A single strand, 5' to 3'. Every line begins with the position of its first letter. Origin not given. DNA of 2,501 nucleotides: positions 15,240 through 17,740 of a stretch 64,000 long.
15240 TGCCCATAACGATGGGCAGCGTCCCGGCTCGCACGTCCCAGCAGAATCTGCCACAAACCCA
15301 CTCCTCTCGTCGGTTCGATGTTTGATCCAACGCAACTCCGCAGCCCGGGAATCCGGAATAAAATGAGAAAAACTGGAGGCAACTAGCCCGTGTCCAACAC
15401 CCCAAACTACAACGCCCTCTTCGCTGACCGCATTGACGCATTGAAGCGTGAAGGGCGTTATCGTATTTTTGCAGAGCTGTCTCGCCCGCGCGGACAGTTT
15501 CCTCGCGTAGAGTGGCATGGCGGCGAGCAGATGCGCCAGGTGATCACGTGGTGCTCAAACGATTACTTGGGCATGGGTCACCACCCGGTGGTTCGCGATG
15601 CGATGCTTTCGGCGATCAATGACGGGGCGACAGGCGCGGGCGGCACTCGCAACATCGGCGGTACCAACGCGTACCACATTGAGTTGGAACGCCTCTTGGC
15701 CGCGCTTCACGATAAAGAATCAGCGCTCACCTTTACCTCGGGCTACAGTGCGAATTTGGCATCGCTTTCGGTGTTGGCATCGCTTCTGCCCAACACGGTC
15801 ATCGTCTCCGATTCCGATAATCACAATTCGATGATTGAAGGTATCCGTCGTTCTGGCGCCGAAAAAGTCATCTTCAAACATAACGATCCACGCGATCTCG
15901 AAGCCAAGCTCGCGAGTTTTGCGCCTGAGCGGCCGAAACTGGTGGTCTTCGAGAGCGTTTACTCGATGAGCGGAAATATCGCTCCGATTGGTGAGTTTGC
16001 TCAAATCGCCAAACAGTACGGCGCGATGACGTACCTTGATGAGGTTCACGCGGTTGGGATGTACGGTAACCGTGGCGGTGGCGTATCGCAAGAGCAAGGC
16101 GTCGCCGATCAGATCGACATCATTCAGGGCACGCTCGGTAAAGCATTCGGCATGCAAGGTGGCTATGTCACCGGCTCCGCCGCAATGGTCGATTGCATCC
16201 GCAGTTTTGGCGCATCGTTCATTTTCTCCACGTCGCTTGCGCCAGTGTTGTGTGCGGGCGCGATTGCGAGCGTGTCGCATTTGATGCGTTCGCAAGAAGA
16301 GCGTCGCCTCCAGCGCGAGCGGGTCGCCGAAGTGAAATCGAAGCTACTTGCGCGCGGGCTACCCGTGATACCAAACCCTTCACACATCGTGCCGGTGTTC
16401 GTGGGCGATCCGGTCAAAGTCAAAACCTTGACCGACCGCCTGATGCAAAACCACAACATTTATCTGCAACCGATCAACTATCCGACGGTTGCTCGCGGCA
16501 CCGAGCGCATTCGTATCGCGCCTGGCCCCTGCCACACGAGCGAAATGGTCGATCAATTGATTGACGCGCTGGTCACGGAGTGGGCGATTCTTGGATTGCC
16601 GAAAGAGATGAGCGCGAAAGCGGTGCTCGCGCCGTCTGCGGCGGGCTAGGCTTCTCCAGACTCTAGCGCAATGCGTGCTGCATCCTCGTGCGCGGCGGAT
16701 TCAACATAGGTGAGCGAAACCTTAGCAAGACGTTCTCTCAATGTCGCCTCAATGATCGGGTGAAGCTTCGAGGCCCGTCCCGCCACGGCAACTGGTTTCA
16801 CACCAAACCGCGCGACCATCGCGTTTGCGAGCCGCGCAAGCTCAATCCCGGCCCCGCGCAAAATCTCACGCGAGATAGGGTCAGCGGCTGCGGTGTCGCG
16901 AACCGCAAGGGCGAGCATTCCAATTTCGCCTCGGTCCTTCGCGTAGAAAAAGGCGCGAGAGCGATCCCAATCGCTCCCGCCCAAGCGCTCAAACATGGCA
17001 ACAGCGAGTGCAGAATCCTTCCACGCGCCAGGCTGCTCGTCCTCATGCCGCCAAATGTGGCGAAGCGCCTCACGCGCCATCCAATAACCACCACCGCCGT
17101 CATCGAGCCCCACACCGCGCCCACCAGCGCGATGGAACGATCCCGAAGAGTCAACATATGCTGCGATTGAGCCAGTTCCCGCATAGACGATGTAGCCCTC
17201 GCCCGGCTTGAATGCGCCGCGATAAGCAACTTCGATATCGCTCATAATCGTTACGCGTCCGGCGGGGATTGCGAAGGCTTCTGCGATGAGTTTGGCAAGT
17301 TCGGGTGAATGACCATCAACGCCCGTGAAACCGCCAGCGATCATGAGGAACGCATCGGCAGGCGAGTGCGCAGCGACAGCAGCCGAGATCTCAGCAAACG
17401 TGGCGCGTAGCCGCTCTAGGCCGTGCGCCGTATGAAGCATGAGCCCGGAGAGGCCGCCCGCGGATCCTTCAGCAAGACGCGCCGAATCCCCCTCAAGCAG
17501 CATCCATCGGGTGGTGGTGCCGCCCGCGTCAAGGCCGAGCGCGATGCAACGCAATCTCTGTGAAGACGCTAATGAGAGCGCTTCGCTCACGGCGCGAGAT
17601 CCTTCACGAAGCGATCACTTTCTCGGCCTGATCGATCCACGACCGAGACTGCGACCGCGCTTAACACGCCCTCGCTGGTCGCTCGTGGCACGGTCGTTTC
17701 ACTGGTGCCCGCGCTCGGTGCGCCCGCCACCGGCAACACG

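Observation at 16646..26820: Nine-gene overlapping operon that looks like a self-contained pathway for scavenging peptidoglycan glycan, built from non-canonical parts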

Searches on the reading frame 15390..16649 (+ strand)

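Call 8: search_protein_families(library=pfam, proteins=[window:15390-16649:+])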
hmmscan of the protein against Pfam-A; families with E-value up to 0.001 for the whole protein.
window:15390-16649:+ (419 aa): 4 families
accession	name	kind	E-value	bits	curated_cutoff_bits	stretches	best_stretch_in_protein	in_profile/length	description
PF00155.27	Aminotran_1_2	-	2.1e-67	228.3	19.7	1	50-394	2-361/361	Aminotransferase class I and II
PF00266.25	Aminotran_5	-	1e-07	31.7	21.5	1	112-223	63-181/371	Aminotransferase class-V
PF01053.26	Cys_Met_Meta_PP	-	2.5e-07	30.1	27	1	93-224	51-180/381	Cys/Met metabolism PLP-dependent enzyme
PF01041.23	DegT_DnrJ_EryC1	-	5.1e-05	23.1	19.8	1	97-224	27-152/360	DegT/DnrJ/EryC1/StrS aminotransferase family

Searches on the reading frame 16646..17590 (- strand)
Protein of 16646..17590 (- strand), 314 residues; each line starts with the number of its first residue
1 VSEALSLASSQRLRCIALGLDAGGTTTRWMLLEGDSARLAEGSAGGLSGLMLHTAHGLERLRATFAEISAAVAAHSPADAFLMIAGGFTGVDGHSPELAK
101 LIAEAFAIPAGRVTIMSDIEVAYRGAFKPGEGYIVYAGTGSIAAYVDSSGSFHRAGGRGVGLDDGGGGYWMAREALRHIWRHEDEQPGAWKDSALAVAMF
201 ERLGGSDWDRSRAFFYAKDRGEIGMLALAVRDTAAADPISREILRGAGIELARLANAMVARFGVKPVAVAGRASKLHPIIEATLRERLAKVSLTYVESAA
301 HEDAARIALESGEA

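Call 3: search_protein_families(library=pfam, proteins=[window:16646-17590:-])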
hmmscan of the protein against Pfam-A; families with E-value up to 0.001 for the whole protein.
window:16646-17590:- (314 aa): 1 family
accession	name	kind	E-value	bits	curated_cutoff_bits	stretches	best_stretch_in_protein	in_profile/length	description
PF01869.26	BcrAD_BadFG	-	3.1e-12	47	31.5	1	18-290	1-250/271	BadF/BadG/BcrA/BcrD ATPase family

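Call 4: search_protein_families(library=ncbifam, proteins=[window:16646-17590:-])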
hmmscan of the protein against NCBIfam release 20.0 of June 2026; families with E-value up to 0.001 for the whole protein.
window:16646-17590:- (314 aa): 1 family
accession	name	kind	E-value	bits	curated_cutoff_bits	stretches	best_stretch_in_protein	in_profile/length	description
NF046058.1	NagK_SO3507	equivalog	1.7e-17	63.8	370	1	15-290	9-277/295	N-acetylglucosamine kinase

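Call 18: search_solved_structures(query=window:16646-17590:-, show_alignments=2, max_evalue=0.01)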
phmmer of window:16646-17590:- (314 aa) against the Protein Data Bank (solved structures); distinct sequences matched with E-value up to 0.01: 5.
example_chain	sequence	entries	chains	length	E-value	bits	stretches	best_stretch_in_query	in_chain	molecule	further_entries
2e2n_A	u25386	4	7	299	5.7e-13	52.2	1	16-271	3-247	HEXOKINASE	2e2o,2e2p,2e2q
1zc6_A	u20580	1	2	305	5.8e-11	45.6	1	17-288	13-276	probable N-acetylglucosamine kinase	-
2ch5_A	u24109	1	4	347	5.1e-09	39.2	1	14-268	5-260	NAGK PROTEIN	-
2ch6_A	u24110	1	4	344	9.8e-09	38.3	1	16-268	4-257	N-ACETYL-D-GLUCOSAMINE KINASE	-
8zo3_A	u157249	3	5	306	1.5e-07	34.5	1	19-259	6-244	N-acetylmuramic acid/N-acetylglucosamine kinase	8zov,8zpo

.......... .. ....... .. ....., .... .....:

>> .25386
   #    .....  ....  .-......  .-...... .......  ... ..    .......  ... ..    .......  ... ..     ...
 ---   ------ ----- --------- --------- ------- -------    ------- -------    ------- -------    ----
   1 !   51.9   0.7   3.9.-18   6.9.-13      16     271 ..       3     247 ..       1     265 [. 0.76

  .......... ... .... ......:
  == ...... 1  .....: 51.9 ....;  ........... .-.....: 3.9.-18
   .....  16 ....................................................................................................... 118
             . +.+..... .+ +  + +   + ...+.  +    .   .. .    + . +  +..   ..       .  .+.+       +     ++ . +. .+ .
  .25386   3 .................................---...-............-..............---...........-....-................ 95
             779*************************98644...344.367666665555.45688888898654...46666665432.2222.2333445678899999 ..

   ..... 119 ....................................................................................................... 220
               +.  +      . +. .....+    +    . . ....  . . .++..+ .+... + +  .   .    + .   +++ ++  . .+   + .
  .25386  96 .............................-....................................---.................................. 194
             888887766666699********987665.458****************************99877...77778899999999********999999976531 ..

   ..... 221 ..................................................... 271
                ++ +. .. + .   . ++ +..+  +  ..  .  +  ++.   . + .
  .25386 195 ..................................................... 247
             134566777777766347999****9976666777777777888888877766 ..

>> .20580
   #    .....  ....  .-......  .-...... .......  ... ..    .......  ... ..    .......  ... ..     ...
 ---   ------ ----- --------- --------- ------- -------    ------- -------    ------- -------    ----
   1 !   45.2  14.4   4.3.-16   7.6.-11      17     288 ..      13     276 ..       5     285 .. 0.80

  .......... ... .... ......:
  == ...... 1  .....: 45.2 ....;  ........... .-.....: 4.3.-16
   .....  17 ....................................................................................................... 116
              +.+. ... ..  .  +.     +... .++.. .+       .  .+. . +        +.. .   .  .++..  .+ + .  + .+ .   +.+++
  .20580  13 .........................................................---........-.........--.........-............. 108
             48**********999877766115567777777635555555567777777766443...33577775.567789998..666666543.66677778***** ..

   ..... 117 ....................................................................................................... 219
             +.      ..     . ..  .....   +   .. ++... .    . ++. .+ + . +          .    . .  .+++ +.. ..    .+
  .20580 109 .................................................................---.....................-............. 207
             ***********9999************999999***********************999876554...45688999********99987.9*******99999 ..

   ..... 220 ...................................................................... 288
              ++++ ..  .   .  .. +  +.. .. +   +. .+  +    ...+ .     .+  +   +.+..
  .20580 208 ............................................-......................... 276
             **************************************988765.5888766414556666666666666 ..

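Call 50: search_solved_structures(query=window:16646-17590:-, show_alignments=5, max_evalue=1)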
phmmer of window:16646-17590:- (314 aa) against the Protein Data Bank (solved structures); distinct sequences matched with E-value up to 1: 7.
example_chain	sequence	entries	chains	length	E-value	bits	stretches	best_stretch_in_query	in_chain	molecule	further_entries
2e2n_A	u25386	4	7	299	5.7e-13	52.2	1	16-271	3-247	HEXOKINASE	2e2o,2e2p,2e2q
1zc6_A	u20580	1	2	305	5.8e-11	45.6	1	17-288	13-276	probable N-acetylglucosamine kinase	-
2ch5_A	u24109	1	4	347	5.1e-09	39.2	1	14-268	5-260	NAGK PROTEIN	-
2ch6_A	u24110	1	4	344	9.8e-09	38.3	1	16-268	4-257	N-ACETYL-D-GLUCOSAMINE KINASE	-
8zo3_A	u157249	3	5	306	1.5e-07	34.5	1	19-259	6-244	N-acetylmuramic acid/N-acetylglucosamine kinase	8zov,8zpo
8oqk_A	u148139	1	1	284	0.011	18.4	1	21-177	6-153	N-acetylglucosamine kinase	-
8ow7_A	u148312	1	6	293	0.012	18.3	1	21-177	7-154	N-acetylglucosamine kinase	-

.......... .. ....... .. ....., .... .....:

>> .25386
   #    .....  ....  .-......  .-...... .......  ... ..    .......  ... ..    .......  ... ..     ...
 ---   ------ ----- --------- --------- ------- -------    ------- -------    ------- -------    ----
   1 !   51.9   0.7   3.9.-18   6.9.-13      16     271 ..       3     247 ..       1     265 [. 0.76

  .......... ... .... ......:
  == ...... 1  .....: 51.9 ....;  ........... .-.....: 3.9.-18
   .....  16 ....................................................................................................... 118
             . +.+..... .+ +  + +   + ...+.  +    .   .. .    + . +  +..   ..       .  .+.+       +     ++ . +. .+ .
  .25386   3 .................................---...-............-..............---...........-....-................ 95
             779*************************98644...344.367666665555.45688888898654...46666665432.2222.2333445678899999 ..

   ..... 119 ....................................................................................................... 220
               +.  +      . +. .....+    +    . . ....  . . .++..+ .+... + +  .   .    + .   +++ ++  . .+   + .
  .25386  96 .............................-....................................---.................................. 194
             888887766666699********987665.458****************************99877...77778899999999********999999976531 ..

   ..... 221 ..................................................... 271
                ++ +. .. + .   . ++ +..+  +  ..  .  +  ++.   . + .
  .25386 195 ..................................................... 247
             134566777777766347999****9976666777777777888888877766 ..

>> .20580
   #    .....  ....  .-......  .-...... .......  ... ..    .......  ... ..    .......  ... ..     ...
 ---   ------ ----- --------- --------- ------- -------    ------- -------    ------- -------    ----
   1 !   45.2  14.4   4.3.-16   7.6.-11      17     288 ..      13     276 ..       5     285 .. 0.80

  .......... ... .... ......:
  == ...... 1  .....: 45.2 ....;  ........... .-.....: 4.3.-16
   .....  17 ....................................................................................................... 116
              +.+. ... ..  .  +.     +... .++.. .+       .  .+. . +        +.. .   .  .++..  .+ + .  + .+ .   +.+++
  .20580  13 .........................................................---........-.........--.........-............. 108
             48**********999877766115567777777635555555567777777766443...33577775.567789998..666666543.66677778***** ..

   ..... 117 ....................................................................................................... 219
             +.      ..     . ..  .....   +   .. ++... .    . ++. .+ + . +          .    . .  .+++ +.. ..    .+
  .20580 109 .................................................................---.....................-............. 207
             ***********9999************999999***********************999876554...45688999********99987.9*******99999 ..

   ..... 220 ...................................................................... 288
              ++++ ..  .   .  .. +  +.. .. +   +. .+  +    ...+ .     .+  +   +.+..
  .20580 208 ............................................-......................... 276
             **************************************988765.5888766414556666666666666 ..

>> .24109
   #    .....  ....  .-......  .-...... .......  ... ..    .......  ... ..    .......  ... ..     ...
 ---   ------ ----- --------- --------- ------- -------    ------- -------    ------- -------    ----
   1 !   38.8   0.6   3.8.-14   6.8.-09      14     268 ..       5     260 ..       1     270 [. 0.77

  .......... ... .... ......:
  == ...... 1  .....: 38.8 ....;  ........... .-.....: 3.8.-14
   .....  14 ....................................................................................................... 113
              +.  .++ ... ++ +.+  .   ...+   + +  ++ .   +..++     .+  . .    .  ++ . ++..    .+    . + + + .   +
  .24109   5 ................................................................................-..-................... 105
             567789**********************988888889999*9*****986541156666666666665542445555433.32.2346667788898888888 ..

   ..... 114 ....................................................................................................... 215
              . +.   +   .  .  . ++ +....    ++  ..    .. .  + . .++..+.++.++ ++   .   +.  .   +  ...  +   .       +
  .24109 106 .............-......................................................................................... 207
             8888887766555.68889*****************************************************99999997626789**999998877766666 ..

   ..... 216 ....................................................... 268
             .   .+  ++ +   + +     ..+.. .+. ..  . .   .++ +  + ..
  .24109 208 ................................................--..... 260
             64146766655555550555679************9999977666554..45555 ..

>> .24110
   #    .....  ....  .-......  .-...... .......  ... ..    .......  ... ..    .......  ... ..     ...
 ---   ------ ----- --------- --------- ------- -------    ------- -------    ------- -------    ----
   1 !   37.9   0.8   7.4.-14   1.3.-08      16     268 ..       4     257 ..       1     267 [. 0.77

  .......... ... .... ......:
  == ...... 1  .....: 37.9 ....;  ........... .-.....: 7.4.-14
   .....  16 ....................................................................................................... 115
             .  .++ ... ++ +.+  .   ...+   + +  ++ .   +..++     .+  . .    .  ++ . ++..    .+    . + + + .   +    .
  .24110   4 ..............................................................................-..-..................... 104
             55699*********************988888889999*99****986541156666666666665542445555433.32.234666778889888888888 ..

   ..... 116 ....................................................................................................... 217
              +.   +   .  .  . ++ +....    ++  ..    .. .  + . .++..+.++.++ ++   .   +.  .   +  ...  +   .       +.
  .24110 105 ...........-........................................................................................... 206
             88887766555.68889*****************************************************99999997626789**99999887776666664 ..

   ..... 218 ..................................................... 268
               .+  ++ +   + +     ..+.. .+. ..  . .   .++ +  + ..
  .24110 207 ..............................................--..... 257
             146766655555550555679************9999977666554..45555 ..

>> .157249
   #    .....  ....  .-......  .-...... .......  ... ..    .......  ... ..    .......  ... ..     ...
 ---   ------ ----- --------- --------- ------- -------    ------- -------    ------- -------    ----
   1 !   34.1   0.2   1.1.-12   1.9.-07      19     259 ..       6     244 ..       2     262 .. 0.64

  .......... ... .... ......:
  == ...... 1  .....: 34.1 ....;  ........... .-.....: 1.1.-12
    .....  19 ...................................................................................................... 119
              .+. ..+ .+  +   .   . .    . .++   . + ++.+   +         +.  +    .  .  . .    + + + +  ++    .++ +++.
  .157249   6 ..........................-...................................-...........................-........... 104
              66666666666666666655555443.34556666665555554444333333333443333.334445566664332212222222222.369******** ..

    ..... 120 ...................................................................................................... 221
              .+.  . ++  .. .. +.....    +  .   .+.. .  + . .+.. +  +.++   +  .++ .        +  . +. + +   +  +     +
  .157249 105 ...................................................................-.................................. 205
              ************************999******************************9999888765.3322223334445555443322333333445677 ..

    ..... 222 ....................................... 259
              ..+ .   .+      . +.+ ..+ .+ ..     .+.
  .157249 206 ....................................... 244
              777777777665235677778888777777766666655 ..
